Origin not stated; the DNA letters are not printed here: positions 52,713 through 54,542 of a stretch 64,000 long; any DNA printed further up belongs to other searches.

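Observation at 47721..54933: Six-gene operon resembling group-4 hydrogenases, with no electron-input, ferredoxin or maturation genes (Ehr-type complex of unknown substrate)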

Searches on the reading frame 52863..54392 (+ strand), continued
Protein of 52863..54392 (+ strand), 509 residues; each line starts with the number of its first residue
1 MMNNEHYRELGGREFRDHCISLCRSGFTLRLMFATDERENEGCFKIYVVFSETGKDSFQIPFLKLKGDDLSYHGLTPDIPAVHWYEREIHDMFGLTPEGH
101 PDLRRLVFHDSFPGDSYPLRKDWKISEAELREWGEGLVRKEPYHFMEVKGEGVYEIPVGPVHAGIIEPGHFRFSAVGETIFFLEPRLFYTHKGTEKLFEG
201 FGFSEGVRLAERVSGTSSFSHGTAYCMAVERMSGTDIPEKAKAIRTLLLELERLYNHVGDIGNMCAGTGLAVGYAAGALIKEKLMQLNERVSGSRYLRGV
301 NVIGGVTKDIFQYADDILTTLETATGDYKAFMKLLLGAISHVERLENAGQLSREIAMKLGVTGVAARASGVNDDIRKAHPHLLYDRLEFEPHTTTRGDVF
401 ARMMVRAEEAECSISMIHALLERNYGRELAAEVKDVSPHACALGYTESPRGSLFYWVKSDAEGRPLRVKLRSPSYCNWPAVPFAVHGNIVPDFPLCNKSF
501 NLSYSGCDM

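Call 16: find_encoding_contigs(protein=P0001, flank=10000, max_places=2)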
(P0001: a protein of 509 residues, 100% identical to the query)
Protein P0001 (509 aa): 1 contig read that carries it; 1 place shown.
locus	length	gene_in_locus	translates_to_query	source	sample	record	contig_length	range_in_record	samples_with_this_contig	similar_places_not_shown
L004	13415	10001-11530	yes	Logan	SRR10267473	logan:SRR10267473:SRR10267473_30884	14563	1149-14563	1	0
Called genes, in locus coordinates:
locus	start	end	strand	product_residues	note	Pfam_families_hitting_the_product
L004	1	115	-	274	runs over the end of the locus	PF00582:Usp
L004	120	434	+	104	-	-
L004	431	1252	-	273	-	PF01061:ABC2_membrane, PF12698:ABC2_membrane_3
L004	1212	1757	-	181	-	PF00005:ABC_tran, PF13304:AAA_21 (weak)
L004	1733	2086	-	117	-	PF00005:ABC_tran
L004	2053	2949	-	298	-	PF00582:Usp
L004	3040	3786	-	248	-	PF04116:FA_hydroxylase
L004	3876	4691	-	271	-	PF03631:Virul_fac_BrkB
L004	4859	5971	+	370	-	PF00361:Proton_antipo_M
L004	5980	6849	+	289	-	-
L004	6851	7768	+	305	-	PF00146:NADHdh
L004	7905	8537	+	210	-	-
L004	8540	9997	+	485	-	PF00361:Proton_antipo_M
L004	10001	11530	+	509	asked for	PF00329:Complex1_30kDa, PF00374:NiFeSe_Hases (faint), PF00346:Complex1_49kDa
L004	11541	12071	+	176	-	PF01058:Oxidored_q6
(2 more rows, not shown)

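Call 17: search_solved_structures(query=window:52863-54392:+, max_evalue=0.00001)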
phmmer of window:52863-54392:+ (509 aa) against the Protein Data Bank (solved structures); distinct sequences matched with E-value up to 0.00001: 93 (the best 60 are shown).
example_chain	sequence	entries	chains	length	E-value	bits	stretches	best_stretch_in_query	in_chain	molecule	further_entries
7z0s_E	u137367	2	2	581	2.9e-83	283.7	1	26-507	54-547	Formate hydrogenlyase subunit 5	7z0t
2fug_4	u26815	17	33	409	6.4e-46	160.5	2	149-424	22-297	NADH-quinone oxidoreductase chain 4 | NADH-QUINONE OXIDOREDUCTASE SUBUNIT 4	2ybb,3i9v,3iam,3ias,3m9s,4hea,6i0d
7q5y_B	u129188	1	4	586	1.2e-42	149.7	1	149-421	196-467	NADH-quinone oxidoreductase subunit C/D 2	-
6cfw_L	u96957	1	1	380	5e-38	134.5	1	154-499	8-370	Membrane-bound hydrogenase subunit alpha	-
7p61_C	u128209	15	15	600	1.7e-37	132.7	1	65-421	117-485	NADH-quinone oxidoreductase subunit C/D | NADH-quinone oxidoreductase subunit CD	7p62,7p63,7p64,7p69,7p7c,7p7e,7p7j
7awt_D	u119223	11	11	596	8e-37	130.5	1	65-421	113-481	NADH-quinone oxidoreductase subunit C/D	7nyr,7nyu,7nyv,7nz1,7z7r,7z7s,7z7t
9taj_C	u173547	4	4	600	8.2e-37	130.5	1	65-421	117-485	NADH-quinone oxidoreductase subunit C/D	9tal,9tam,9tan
9iho_D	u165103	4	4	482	1.2e-36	129.9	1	132-419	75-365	NUCM (49 kDa) subunit of mitochondrial NADH:ubiquinone oxidoreductase (Complex I)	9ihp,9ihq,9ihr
7zm7_C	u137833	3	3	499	2e-35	125.9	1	154-425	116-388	NADH-ubiquinone oxidoreductase 49 kDa subunit-like protein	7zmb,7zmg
8ba0_D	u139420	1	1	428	1.4e-33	119.8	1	171-438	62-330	Complex I-49kD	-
8b9z_D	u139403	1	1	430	1.4e-33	119.8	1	171-438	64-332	Complex I-49kD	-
8esw_S2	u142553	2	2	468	2e-33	119.3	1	171-438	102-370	Complex I-49kD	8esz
6h8k_C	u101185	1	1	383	1.3e-32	116.5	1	159-418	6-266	NUCM protein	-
6gcs_C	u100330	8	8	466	1.8e-32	116.1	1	156-418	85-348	49-KDA PROTEIN (NUCM) | Subunit NUCM of NADH:Ubiquinone Oxidoreductase (Complex I) | NUCM protein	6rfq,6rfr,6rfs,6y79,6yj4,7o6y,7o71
8e73_S2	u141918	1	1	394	3.5e-32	115.2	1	159-441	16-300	NDUS2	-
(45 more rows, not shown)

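Call 19: search_solved_structures(query=window:52863-54392:+, max_evalue=1e-30, show_alignments=4)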
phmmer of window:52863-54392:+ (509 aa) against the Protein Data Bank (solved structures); distinct sequences matched with E-value up to 1e-30: 23.
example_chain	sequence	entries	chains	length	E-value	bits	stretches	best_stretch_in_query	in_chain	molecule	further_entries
7z0s_E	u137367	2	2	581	2.9e-83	283.7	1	26-507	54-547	Formate hydrogenlyase subunit 5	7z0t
2fug_4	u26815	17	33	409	6.4e-46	160.5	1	149-424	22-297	NADH-quinone oxidoreductase chain 4 | NADH-QUINONE OXIDOREDUCTASE SUBUNIT 4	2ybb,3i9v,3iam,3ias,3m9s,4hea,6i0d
7q5y_B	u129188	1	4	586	1.2e-42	149.7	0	149-421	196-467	NADH-quinone oxidoreductase subunit C/D 2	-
6cfw_L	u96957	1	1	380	5e-38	134.5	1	154-499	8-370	Membrane-bound hydrogenase subunit alpha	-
7p61_C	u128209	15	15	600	1.7e-37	132.7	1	65-421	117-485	NADH-quinone oxidoreductase subunit C/D | NADH-quinone oxidoreductase subunit CD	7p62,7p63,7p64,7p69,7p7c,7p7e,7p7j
7awt_D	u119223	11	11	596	8e-37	130.5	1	65-421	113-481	NADH-quinone oxidoreductase subunit C/D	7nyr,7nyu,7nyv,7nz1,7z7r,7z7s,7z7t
9taj_C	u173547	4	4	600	8.2e-37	130.5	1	65-421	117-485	NADH-quinone oxidoreductase subunit C/D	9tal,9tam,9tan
9iho_D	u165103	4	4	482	1.2e-36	129.9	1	132-419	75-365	NUCM (49 kDa) subunit of mitochondrial NADH:ubiquinone oxidoreductase (Complex I)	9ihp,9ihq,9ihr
7zm7_C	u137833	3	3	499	2e-35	125.9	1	154-425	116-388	NADH-ubiquinone oxidoreductase 49 kDa subunit-like protein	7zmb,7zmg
8ba0_D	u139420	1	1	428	1.4e-33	119.8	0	171-438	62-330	Complex I-49kD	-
8b9z_D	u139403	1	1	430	1.4e-33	119.8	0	171-438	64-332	Complex I-49kD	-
8esw_S2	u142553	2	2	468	2e-33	119.3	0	171-438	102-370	Complex I-49kD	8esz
6h8k_C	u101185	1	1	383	1.3e-32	116.5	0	159-418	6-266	NUCM protein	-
6gcs_C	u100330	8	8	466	1.8e-32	116.1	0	156-418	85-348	49-KDA PROTEIN (NUCM) | Subunit NUCM of NADH:Ubiquinone Oxidoreductase (Complex I) | NUCM protein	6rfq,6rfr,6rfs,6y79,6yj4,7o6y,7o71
8e73_S2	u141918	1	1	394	3.5e-32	115.2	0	159-441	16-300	NDUS2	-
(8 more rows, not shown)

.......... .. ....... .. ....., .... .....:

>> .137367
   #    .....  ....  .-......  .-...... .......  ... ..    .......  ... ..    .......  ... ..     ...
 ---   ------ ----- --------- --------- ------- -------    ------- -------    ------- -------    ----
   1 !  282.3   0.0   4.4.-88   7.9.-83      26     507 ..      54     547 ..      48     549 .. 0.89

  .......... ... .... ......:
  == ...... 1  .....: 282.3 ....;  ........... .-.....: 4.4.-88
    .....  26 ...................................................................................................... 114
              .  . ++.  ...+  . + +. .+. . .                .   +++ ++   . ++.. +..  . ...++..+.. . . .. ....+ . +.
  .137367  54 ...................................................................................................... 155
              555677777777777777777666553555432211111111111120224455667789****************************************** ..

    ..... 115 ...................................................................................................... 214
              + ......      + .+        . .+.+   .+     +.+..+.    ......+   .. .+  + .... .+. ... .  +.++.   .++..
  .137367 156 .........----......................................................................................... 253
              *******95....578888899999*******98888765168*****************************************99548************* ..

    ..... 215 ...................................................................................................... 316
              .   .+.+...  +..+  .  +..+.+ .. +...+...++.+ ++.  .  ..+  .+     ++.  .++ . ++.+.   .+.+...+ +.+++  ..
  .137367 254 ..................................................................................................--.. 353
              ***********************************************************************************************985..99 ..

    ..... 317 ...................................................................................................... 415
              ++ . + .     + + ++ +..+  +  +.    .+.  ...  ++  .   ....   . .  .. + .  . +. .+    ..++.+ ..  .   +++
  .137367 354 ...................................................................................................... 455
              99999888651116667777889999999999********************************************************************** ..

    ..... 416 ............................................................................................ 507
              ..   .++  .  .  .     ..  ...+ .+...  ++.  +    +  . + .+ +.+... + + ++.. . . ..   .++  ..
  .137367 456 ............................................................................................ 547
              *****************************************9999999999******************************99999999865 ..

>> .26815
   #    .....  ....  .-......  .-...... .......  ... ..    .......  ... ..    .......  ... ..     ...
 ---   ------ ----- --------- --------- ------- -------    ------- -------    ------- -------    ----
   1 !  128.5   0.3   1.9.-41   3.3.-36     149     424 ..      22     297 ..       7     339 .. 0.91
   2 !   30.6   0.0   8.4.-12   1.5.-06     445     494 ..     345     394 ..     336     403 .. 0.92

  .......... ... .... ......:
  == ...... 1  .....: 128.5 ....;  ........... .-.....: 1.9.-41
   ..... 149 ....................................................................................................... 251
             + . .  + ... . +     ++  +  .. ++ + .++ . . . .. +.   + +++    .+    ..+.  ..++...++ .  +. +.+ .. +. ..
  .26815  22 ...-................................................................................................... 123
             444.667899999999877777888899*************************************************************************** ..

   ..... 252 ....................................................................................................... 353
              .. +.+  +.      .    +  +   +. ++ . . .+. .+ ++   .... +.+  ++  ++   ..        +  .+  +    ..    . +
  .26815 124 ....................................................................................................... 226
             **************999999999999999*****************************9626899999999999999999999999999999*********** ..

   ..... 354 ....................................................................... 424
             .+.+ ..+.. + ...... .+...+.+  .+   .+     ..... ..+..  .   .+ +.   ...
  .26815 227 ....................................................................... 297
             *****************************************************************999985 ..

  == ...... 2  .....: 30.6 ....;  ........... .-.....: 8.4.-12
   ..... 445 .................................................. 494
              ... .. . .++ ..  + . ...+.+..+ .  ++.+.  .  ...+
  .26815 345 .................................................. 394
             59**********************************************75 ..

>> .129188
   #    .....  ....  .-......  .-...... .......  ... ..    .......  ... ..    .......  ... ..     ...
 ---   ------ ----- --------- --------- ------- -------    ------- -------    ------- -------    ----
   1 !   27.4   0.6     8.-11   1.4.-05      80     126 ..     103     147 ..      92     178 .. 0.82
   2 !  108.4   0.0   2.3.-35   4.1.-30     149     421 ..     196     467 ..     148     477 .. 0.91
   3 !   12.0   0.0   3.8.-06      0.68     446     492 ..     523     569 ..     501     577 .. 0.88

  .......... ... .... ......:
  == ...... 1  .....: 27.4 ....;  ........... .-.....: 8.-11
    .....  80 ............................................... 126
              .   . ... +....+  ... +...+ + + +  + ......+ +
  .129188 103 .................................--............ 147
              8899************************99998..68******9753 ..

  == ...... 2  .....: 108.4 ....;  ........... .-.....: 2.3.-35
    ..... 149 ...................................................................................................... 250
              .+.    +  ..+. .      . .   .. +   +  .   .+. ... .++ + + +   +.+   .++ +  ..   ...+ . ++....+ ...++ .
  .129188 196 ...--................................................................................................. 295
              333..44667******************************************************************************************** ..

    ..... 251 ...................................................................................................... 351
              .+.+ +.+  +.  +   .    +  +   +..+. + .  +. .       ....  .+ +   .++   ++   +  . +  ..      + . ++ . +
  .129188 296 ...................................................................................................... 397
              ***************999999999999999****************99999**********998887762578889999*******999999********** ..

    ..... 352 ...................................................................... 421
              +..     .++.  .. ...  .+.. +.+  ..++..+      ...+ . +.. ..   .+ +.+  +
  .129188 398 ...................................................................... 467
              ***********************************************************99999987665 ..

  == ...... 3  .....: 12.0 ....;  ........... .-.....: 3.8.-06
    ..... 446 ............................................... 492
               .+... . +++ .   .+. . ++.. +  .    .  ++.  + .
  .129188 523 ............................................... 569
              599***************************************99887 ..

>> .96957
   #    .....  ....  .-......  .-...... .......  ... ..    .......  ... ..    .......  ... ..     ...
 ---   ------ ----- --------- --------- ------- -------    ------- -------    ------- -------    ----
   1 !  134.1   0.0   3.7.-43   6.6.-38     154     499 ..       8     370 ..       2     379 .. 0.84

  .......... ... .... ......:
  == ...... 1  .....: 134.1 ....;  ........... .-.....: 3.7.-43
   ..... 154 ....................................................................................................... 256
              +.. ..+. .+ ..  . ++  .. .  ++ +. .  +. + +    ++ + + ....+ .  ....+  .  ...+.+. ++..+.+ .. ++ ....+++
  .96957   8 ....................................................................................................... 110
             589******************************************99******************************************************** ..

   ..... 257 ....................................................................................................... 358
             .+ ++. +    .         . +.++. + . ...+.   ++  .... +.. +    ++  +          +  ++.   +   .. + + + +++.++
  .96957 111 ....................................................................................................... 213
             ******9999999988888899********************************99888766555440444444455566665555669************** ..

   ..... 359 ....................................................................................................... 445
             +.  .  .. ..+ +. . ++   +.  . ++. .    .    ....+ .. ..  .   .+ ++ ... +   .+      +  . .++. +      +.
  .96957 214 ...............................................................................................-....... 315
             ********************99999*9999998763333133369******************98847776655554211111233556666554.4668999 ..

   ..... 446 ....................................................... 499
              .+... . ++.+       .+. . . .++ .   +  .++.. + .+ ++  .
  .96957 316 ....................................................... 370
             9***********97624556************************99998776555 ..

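Call 24: find_related_loci(query=window:52863-54392:+, collection=genome_contigs, flank=10000)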
Query window:52863-54392:+ (509 aa) in genome_contigs; peptide patterns used: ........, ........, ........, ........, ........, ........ (x = any residue, [..] = any of these).
102 stretches matched a pattern; 83 encode a relative of the query (tblastn E <= 1e-3); the best 80 are kept; 80 distinct loci.
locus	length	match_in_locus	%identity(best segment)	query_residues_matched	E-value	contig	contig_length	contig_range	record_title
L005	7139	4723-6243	77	4-509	0e+0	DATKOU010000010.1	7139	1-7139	MAG TPA_asm: Thermodesulfovibrionales bacterium isolate SMAG_U14772 k141_1553047, whole genome shotgun sequence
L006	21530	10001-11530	76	1-509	0e+0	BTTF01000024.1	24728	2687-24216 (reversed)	MAG: Bacterium Idc_ex_meta_mg7 DNA, NODE_112_24728_cov_38.787354, whole genome shotgun sequence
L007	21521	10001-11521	75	4-509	0e+0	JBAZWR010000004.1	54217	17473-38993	MAG: Thermodesulfovibrionales bacterium isolate SO_2017_GW1_37 NODE_3137_length_54217_cov_1.222463_OW334_2017, whole gen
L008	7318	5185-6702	76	4-509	0e+0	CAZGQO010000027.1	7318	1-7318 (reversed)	MAG TPA_asm: uncultured Ignavibacteriaceae bacterium isolate binchicken_co30_104 genome assembly, contig: NODE_5825_leng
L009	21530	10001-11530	77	1-509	0e+0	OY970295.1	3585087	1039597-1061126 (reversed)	MAG: Thermodesulfovibrionales bacterium isolate MFD01299.bin.c.3 genome assembly, chromosome: 1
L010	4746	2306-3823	76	4-509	0e+0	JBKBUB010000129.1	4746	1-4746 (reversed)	MAG: Thermodesulfovibrionales bacterium isolate 21H_026.bin.33 NODE_129_length_4746_cov_4.225316, whole genome shotgun s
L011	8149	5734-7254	73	4-509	0e+0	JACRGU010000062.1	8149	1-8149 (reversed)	MAG: Nitrospirae bacterium isolate NC_groundwater_1759_Pr3_B-0.1um_42_15 SR-2_scaffold_141_1034432, whole genome shotgun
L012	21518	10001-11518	76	4-509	0e+0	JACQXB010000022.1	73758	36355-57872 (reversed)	MAG: Nitrospirae bacterium isolate NC_groundwater_1504_Pr4_B-0.1um_40_11 SR1-18-B1_scaffold_165861, whole genome shotgun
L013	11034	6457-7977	76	4-509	0e+0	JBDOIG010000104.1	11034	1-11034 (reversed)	MAG: Thermodesulfovibrionales bacterium isolate TC202112_Ori_Bins005 k147_446051, whole genome shotgun sequence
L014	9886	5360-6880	75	4-509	0e+0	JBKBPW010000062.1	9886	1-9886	MAG: Thermodesulfovibrionales bacterium isolate 21H_026.bin.27 NODE_65_length_9886_cov_4.959425, whole genome shotgun se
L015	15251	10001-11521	73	4-509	0e+0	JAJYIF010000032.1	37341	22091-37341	MAG: Nitrospirae bacterium isolate DBS2-1.bin112 NODE_1853_length_37341_cov_2.895416, whole genome shotgun sequence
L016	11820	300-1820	74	4-509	0e+0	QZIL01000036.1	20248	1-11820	MAG: Nitrospiraceae bacterium isolate SURF_66 Ga0104751_1003961, whole genome shotgun sequence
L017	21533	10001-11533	71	1-509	0e+0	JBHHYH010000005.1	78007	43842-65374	MAG: Candidatus Scalinduaceae bacterium isolate Maj_2_bin.64 NODE_65_length_78007_cov_30.557292, whole genome shotgun se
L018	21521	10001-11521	71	4-509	0e+0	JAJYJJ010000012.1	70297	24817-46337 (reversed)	MAG: Nitrospirae bacterium isolate DBS2-1.bin158 NODE_649_length_70297_cov_4.489454, whole genome shotgun sequence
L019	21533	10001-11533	75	1-509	0e+0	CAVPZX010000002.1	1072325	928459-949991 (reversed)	MAG: Nitrospirota bacterium isolate MFD03726.bin.1.73 genome assembly, contig: contig_49396, whole genome shotgun sequen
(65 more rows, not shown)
